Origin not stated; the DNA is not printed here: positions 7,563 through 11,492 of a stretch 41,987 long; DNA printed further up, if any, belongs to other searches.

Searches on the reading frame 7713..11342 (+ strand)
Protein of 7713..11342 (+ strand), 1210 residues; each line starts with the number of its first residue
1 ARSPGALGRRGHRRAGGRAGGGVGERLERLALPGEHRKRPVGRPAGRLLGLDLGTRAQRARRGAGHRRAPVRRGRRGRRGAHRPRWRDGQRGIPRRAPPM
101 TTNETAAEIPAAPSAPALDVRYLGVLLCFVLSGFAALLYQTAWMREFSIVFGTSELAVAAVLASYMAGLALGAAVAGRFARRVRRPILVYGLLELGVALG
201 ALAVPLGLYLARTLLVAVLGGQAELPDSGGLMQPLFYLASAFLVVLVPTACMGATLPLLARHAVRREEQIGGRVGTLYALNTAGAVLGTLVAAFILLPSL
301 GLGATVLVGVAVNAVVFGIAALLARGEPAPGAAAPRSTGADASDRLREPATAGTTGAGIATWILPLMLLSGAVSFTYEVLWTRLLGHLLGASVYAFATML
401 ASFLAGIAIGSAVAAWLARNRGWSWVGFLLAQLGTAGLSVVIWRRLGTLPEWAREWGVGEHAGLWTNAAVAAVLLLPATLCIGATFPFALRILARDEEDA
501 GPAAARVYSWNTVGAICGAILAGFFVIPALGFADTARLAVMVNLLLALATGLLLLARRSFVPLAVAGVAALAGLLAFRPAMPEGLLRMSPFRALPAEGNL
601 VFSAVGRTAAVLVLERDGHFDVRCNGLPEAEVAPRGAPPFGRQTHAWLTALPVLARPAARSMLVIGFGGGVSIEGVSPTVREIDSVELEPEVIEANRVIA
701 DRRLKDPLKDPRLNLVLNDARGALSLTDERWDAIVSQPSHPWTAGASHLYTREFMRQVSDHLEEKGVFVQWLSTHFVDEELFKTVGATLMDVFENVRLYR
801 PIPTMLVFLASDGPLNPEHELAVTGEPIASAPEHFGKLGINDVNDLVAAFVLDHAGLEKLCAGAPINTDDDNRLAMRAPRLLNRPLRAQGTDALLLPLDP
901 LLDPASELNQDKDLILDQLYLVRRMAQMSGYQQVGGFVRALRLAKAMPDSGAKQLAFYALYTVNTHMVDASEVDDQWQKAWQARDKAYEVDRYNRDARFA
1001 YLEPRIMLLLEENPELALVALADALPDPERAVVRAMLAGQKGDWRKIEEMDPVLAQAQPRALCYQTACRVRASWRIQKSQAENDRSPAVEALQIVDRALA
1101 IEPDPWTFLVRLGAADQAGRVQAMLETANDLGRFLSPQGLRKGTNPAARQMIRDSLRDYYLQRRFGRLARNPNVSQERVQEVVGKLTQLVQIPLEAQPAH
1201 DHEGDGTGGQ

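Call 56: search_protein_families(library=pfam, proteins=[window:7713-11342:+], max_evalue=0.001)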
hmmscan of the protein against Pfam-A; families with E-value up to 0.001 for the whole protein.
window:7713-11342:+ (1210 aa): 3 families
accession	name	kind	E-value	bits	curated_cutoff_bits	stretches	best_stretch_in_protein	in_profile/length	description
PF01564.23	Spermine_synth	-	1.1e-14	54.8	22.9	1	645-805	5-166/186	Spermine/spermidine synthase domain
PF05430.17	Methyltransf_30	-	0.00049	20.4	22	0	708-782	28-100/124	S-adenosyl-L-methionine-dependent methyltransferase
PF07690.21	MFS_1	-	0.00064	19.2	33.4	0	127-440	3-287/347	Major Facilitator Superfamily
